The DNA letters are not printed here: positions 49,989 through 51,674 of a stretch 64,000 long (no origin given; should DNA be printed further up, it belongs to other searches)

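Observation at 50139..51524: MtmB-family methyltransferase encoded without a pyrrolysine (amber) codon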

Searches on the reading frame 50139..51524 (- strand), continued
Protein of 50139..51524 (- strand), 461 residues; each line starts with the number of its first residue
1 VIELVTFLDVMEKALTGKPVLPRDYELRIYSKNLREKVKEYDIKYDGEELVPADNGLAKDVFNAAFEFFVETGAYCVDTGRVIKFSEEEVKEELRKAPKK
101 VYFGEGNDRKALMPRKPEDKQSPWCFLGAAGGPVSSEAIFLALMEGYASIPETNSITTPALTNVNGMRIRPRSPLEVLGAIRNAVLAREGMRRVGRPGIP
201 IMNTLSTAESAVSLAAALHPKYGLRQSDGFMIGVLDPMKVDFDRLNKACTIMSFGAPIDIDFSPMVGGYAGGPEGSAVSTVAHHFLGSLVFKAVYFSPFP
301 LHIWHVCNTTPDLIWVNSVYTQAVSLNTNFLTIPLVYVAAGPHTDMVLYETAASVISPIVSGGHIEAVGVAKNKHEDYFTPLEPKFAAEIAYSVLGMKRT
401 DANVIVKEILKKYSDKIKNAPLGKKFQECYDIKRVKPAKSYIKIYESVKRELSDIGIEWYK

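Call 59: find_homologous_proteins(query=P0356, max_evalue=1e-20)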
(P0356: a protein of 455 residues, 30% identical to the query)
Query P0356 (455 aa): 93 proteins with E <= 1e-20 among 8000 candidates.
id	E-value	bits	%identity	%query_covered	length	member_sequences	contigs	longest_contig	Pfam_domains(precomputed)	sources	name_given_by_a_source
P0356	0.0e+0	1027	100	100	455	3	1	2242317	PF05369.19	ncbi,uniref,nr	ncbi:Monomethylamine methyltransferase MtmB [Methanohalobium evestigatum Z-7303]|uniref:[methylamine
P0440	1.2e-266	903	87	100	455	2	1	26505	PF05369.19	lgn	-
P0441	1.1e-222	758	70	100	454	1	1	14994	PF05369.19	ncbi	-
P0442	1.5e-221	754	70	100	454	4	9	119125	PF05369.19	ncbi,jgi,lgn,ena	-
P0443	2.4e-219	747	71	100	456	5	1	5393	PF05369.19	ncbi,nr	ncbi:MAG: monomethylamine:corrinoid methyltransferase [Methanosarcinales archaeon]|nr:monomethylamin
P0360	1.2e-218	745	71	100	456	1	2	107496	PF05369.19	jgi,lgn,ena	jgi:methylamine--corrinoid protein Co-methyltransferase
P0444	1.0e-215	735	69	100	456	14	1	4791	PF05369.19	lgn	-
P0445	2.7e-214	730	69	100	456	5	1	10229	PF05369.19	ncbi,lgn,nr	ncbi:MAG: monomethylamine:corrinoid methyltransferase [Methanococcoides sp.]|nr:monomethylamine:corr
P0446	2.3e-213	727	68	100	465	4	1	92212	PF05369.19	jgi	jgi:methylamine--corrinoid protein Co-methyltransferase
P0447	2.5e-212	724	69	99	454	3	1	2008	PF05369.19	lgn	-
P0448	4.4e-212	723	68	100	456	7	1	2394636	PF05369.19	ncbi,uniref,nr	ncbi:monomethylamine:corrinoid methyltransferase [Methanococcoides methylutens]|uniref:[methylamine-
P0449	1.0e-211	722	68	100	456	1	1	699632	PF05369.19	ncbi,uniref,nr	ncbi:methylamine--corrinoid protein Co-methyltransferase [Methanohalophilus levihalophilus]|uniref:m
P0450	5.9e-207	706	67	99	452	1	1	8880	PF05369.19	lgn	-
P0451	2.4e-205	701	67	99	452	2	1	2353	PF05369.19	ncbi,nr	ncbi:MAG: monomethylamine:corrinoid methyltransferase, partial [Firmicutes bacterium]|nr:monomethyla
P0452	3.2e-204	697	66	99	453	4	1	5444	PF05369.19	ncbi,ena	-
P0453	1.6e-203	695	67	100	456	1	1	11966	PF05369.19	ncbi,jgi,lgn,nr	ncbi:MAG: monomethylamine:corrinoid methyltransferase [Methanosarcinaceae archaeon]|nr:monomethylami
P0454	7.0e-199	679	64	100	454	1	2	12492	PF05369.19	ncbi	-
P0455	1.1e-198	679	65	99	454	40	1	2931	PF05369.19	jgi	-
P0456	1.2e-198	679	65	99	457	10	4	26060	PF05369.19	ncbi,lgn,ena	-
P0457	3.6e-197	674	64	99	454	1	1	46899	PF05369.19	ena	-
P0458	6.1e-193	660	64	99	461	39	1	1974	PF05369.19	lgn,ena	-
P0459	1.2e-192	659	64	99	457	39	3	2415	PF05369.19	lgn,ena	-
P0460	2.6e-191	654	63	99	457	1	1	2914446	PF05369.19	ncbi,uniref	ncbi:monomethylamine:corrinoid methyltransferase [Methanolobus sp. ZRKC2]|uniref:monomethylamine:cor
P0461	3.7e-191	654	63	99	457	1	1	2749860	PF05369.19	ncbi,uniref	ncbi:monomethylamine:corrinoid methyltransferase [Methanolobus sp. ZRKC3]|uniref:monomethylamine:cor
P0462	1.2e-190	652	62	100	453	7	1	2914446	PF05369.19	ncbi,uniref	ncbi:monomethylamine:corrinoid methyltransferase [Methanolobus sp. ZRKC2]|uniref:monomethylamine:cor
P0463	3.5e-190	651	67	92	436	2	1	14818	PF05369.19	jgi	jgi:methylamine--corrinoid protein Co-methyltransferase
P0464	5.8e-190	650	63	99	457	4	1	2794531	PF05369.19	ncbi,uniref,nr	ncbi:monomethylamine:corrinoid methyltransferase [Methanolobus sediminis]|uniref:[methylamine--corri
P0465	3.6e-189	647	62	98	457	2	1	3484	PF05369.19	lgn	-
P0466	1.1e-188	646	62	98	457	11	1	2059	PF05369.19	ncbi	-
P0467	3.4e-188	644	62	99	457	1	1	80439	PF05369.19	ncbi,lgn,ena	-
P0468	9.3e-188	643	62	99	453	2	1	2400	PF05369.19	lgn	-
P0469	1.1e-187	643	62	99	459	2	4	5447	PF05369.19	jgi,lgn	-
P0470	9.0e-187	640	62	99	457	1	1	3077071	PF05369.19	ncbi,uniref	ncbi:monomethylamine:corrinoid methyltransferase [Methanolobus sp. ZRKC4]|uniref:monomethylamine:cor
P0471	1.8e-186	639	62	99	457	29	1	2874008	PF05369.19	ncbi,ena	-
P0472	7.3e-186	637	62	99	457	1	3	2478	PF05369.19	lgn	-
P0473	1.1e-184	633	61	99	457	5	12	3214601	PF05369.19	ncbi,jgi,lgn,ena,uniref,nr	ncbi:MAG: methylamine---corrinoid protein Co-methyltransferase [Methanolobus sp.]|jgi:methylamine--c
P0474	3.3e-184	631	60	99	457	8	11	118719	PF05369.19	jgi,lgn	jgi:methylamine--corrinoid protein Co-methyltransferase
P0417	3.9e-183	628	60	99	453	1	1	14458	PF05369.19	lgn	-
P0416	1.9e-182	625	65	92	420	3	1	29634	PF05369.19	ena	-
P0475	5.9e-181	620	59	99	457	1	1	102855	PF05369.19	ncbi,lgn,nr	ncbi:MAG: monomethylamine:corrinoid methyltransferase [Methanolobus sp.]|nr:monomethylamine:corrinoi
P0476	1.7e-176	606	62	93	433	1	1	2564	PF05369.19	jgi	jgi:methylamine--corrinoid protein Co-methyltransferase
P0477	8.5e-175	600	58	99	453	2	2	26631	PF05369.19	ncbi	-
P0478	1.1e-171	590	56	98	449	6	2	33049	PF05369.19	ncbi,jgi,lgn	jgi:methylamine--corrinoid protein Co-methyltransferase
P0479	3.5e-171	588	57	100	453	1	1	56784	PF05369.19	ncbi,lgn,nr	ncbi:MAG: monomethylamine:corrinoid methyltransferase [Methanolobus sp.]|nr:monomethylamine:corrinoi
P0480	3.8e-171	588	57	99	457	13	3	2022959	PF05369.19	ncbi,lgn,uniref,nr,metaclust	ncbi:monomethylamine:corrinoid methyltransferase [Methanohalophilus halophilus]|uniref:[methylamine-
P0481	2.7e-167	575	54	99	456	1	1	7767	PF05369.19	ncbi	-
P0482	2.7e-167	575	54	99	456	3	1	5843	PF05369.19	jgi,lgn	jgi:methylamine--corrinoid protein Co-methyltransferase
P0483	1.4e-164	566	55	98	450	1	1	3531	PF05369.19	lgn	-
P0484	6.4e-143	495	61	76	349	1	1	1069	PF05369.19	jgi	-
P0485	9.1e-65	237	33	99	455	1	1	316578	PF05369.19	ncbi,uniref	ncbi:monomethylamine:corrinoid methyltransferase [Methanococcoides sp. LMO-2]|uniref:[methylamine--c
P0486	3.0e-63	232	33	100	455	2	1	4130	PF05369.19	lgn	-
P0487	1.0e-61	227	34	99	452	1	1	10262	PF05369.19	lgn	-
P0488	3.8e-61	226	33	97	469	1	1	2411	PF05369.19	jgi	jgi:methylamine---corrinoid protein Co-methyltransferase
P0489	1.2e-60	224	33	99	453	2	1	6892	PF05369.19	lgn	-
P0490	1.2e-59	221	32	98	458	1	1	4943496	PF05369.19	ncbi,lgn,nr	ncbi:MAG: monomethylamine:corrinoid methyltransferase [Candidatus Heimdallarchaeota archaeon]|nr:MAG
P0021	1.4e-58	217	33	99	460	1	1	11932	PF05369.19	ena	-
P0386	3.0e-58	216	32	98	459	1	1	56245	PF05369.19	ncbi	-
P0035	1.0e-57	214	33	99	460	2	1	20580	PF05369.19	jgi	jgi:methylamine--corrinoid protein Co-methyltransferase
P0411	1.1e-57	214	33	97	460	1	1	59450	PF05369.19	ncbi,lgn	ncbi:MAG: monomethylamine:corrinoid methyltransferase [Candidatus Thorarchaeota archaeon]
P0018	3.9e-57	212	33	99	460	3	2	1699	PF05369.19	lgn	-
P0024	3.5e-56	209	32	99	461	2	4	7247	PF05369.19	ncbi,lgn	-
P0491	3.9e-56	209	31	99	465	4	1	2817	PF05369.19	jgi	jgi:methylamine--corrinoid protein Co-methyltransferase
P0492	1.6e-55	207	32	98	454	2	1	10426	PF05369.19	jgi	-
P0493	8.2e-55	205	32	98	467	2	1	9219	PF05369.19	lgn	-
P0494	2.9e-54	203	32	97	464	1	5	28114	PF05369.19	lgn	-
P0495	3.1e-54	203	32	99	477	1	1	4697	PF05369.19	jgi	-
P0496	4.7e-54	202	30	98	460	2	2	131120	PF05369.19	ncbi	ncbi:MAG: monomethylamine:corrinoid methyltransferase [Candidatus Hodarchaeales archaeon]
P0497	3.6e-53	199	31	96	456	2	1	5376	PF05369.19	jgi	jgi:methylamine--corrinoid protein Co-methyltransferase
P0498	3.5e-52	196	32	98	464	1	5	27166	PF05369.19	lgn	-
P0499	6.3e-51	192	31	95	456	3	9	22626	PF05369.19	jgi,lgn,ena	jgi:methylamine--corrinoid protein Co-methyltransferase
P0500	1.1e-50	191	32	93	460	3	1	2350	PF05369.19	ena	-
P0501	6.1e-50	189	34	89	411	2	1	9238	PF05369.19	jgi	-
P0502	9.7e-50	188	31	93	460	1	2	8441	PF05369.19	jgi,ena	-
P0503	1.7e-49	187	30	92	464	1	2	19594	PF05369.19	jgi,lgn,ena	-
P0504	3.4e-49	186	30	97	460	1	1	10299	PF05369.19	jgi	jgi:methylamine--corrinoid protein Co-methyltransferase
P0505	3.8e-49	186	30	99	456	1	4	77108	PF05369.19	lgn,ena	-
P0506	4.4e-49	186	30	95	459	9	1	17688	PF05369.19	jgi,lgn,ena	-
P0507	8.7e-49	185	31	97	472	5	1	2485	PF05369.19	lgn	-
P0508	2.5e-48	183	30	95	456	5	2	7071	PF05369.19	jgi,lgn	jgi:methylamine--corrinoid protein Co-methyltransferase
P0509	2.2e-47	180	32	93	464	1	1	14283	PF05369.19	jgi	jgi:methylamine---corrinoid protein Co-methyltransferase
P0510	3.0e-47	180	30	97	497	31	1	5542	PF05369.19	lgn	-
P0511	2.3e-46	177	30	97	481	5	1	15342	PF05369.19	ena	-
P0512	6.3e-46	175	28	99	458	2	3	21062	PF05369.19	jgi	jgi:methylamine--corrinoid protein Co-methyltransferase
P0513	3.9e-45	173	29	97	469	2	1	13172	PF05369.19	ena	-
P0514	1.4e-44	171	30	99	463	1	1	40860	PF05369.19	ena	-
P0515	3.1e-44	170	30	97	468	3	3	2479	PF05369.19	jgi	jgi:methylamine--corrinoid protein Co-methyltransferase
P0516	3.9e-43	166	28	99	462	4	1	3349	PF05369.19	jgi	-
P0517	4.2e-42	163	29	96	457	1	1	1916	PF05369.19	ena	-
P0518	7.2e-42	162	30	97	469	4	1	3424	PF05369.19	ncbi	-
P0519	7.3e-41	159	28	93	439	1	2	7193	PF05369.19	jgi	-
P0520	1.9e-31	128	33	52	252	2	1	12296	PF05369.19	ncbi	-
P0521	1.3e-28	118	26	90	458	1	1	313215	PF05369.19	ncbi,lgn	-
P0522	7.0e-21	93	31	53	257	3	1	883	PF05369.19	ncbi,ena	-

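Call 61: find_encoding_contigs(protein=P0448, flank=4000, max_places=2)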
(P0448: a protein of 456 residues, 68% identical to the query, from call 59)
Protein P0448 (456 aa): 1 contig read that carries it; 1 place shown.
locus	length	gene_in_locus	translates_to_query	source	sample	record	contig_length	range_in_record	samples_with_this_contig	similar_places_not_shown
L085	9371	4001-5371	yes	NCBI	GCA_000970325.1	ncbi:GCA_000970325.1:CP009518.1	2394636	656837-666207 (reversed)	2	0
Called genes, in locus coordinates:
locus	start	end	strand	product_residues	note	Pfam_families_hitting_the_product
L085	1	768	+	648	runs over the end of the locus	-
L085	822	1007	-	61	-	PF13183:Fer4_8 (faint), PF13237:Fer4_10, PF12797:Fer4_2 (faint), PF14697:Fer4_21 (weak), PF12838:Fer4_7, PF13187:Fer4_9, PF00037:Fer4, PF12837:Fer4_6 (weak), +2 more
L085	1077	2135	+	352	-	PF04055:Radical_SAM, PF26257:DUF8061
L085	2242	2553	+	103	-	PF10826:DUF2551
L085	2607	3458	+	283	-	PF01255:Prenyltransf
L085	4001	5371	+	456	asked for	PF05369:MtmB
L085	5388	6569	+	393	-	PF00931:NB-ARC (faint), PF01637:ATPase_2 (weak), PF13191:AAA_16, PF13401:AAA_22, PF00004:AAA (weak), PF05729:NACHT (weak), PF22703:Cdc6_lid, PF09079:WHD_Cdc6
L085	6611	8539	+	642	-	PF05378:Hydant_A_N, PF13941:MutL (faint), PF01968:Hydantoinase_A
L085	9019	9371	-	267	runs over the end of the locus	PF01193:RNA_pol_L, PF01000:RNA_pol_A_bac, PF00037:Fer4 (faint), PF13187:Fer4_9 (faint), PF12838:Fer4_7 (weak)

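Call 62: find_encoding_contigs(protein=P0485, flank=4000, max_places=2)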
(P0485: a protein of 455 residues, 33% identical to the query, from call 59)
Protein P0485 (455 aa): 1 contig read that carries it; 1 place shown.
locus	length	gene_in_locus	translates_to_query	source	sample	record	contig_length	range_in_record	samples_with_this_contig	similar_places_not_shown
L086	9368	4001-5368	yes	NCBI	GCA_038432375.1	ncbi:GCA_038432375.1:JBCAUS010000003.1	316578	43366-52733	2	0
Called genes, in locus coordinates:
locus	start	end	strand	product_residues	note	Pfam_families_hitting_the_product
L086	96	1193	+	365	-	PF00892:EamA (faint)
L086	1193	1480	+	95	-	-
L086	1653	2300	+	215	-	PF02607:B12-binding_2, PF02310:B12-binding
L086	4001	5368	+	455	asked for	PF05369:MtmB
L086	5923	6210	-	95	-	PF00072:Response_reg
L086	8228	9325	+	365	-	PF00892:EamA (faint)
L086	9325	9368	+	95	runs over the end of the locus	-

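Call 64: predict_structure(alignment_id=A4)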
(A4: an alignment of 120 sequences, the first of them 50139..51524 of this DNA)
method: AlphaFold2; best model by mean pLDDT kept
length: 461 residues; sequences in the alignment: 120
mean_pLDDT: 95.2   pTM: 0.94
mean pLDDT of the five models: 95.2, 94.0, 93.6, 93.1, 92.1
residues with pLDDT >= 90: 430; 70-90: 24; 50-70: 7; < 50: 0
segments of 3 or more residues with pLDDT < 50: none
pLDDT, mean of each block of 10 residues (from residue 1): 82 98 97 98 97 97 99 98 98 95 97 97 95 94 96 96 92 93 95 97 77 93 93 93 97 95 94 98 98 96 95 98 97 97 98 98 95 93 97 98 98 96 95 89 98 96 71
secondary structure, 60 per line:
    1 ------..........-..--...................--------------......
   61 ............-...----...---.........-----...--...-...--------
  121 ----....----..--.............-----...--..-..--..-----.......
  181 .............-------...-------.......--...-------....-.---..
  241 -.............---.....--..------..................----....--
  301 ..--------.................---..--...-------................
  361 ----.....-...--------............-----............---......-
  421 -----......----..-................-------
elements in order: H7-16 H22-40 H55-72 E74-76 E81-83 H87-95 E101-103 E110-112 E125-128 H137-149 E155-157 H174-193 E201-203 H211-217 E230-233 H242-254 E258-262 H273-290 E295-298 H311-327 E335-337 H345-360 E365-369 H382-393 H399-410 H414-419 H426-429 H439-454

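Call 68: fold_search(model_id=the predicted structure, library=pdb)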
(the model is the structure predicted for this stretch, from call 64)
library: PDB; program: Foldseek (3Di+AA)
matches with E <= 10: 919; with E <= 0.001: 20
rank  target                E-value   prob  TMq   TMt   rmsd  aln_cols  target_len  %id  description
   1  1l2q                  1.2e-46  1.00  0.96  0.97   1.4       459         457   29  Crystal Structure of the Methanosarcina barkeri Monomethylamine Methyltransferase (MtmB) (released 2002-06-05)
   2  1nth                  2.0e-46  1.00  0.96  0.97   1.4       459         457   29  Crystal structure of the methanosarcina barkeri monomethylamine methyltransferase (MTMB) (released 2003-02-04)
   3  1tv2                  3.5e-46  1.00  0.96  0.97   1.4       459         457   29  Crystal structure of the hydroxylamine MtmB complex (released 2004-10-19)
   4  7xcl_A                3.4e-10  1.00  0.51  0.48  15.7       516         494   12  Crystal structure of trimethylamine methyltransferase MttB from Methanosarcina barkeri at 2.5 A resolution (released 2023-01-18)
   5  7xcl_C                1.4e-09  1.00  0.49  0.47  14.4       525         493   12  Crystal structure of trimethylamine methyltransferase MttB from Methanosarcina barkeri at 2.5 A resolution (released 2023-01-18)
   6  7xcm_C                2.0e-09  1.00  0.50  0.47  15.7       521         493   12  Crystal structure of sulfite MttB structure at 3.2 A resolution (released 2023-01-18)
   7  7xcn_A                3.3e-09  1.00  0.51  0.48  14.0       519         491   11  Crystal structure of the MttB-MttC complex at 2.7 A resolution (released 2023-01-18)
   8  7xcm_A                1.2e-08  1.00  0.51  0.48  14.2       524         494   11  Crystal structure of sulfite MttB structure at 3.2 A resolution (released 2023-01-18)
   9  2qne_A                7.1e-08  1.00  0.52  0.50  14.2       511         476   10  Crystal structure of putative methyltransferase (ZP_00558420.1) from Desulfitobacterium hafniense Y51 at 2.30 A resolu (released 2007-08-14)
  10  4yyc                  5.0e-07  1.00  0.49  0.47  14.1       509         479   14  Crystal structure of trimethylamine methyltransferase from Sinorhizobium meliloti in complex with unknown ligand (released 2015-04-08)
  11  9yce_B                6.2e-07  1.00  0.52  0.51  13.2       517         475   12  Active site of MtgB, a glycine betaine methyltransferase from the MttB superfamily (released 2026-03-11)
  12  9yce_A                1.4e-06  1.00  0.50  0.49  15.5       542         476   12  Active site of MtgB, a glycine betaine methyltransferase from the MttB superfamily (released 2026-03-11)
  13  2qne_B                1.8e-06  1.00  0.51  0.50  11.7       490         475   11  Crystal structure of putative methyltransferase (ZP_00558420.1) from Desulfitobacterium hafniense Y51 at 2.30 A resolu (released 2007-08-14)
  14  5vz0_A                1.0e-04  1.00  0.36  0.17  20.5       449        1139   10  Crystal structure of Lactococcus lactis pyruvate carboxylase G746A mutant in complex with cyclic-di-AMP (released 2017-08-16)
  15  5vz0_B                1.3e-04  1.00  0.37  0.17  20.3       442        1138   10  Crystal structure of Lactococcus lactis pyruvate carboxylase G746A mutant in complex with cyclic-di-AMP (released 2017-08-16)
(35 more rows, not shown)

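Call 89: find_encoding_contigs(protein=P0121, flank=2000, max_places=4)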
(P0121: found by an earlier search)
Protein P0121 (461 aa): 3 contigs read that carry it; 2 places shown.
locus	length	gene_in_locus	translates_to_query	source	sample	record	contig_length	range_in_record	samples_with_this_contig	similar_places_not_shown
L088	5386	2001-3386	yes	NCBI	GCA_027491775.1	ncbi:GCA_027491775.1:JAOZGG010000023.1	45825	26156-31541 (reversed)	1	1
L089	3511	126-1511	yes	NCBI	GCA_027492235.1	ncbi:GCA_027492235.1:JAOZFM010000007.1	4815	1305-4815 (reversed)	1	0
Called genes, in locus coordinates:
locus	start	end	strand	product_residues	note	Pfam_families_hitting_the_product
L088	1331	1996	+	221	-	PF02607:B12-binding_2, PF02310:B12-binding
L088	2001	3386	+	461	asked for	PF05369:MtmB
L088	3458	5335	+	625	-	PF00158:Sigma54_activat (faint), PF00493:MCM (weak), PF01078:Mg_chelatase (faint), PF00004:AAA, PF07726:AAA_3, PF07728:AAA_5, PF00092:VWA, PF13519:VWA_2, +2 more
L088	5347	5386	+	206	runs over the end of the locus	PF10050:DUF2284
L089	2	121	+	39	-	?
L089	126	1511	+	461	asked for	PF05369:MtmB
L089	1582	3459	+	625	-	PF00158:Sigma54_activat (faint), PF00493:MCM (weak), PF01078:Mg_chelatase (faint), PF00004:AAA, PF07726:AAA_3, PF07728:AAA_5, PF00092:VWA, PF13519:VWA_2, +2 more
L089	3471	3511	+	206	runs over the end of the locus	PF10050:DUF2284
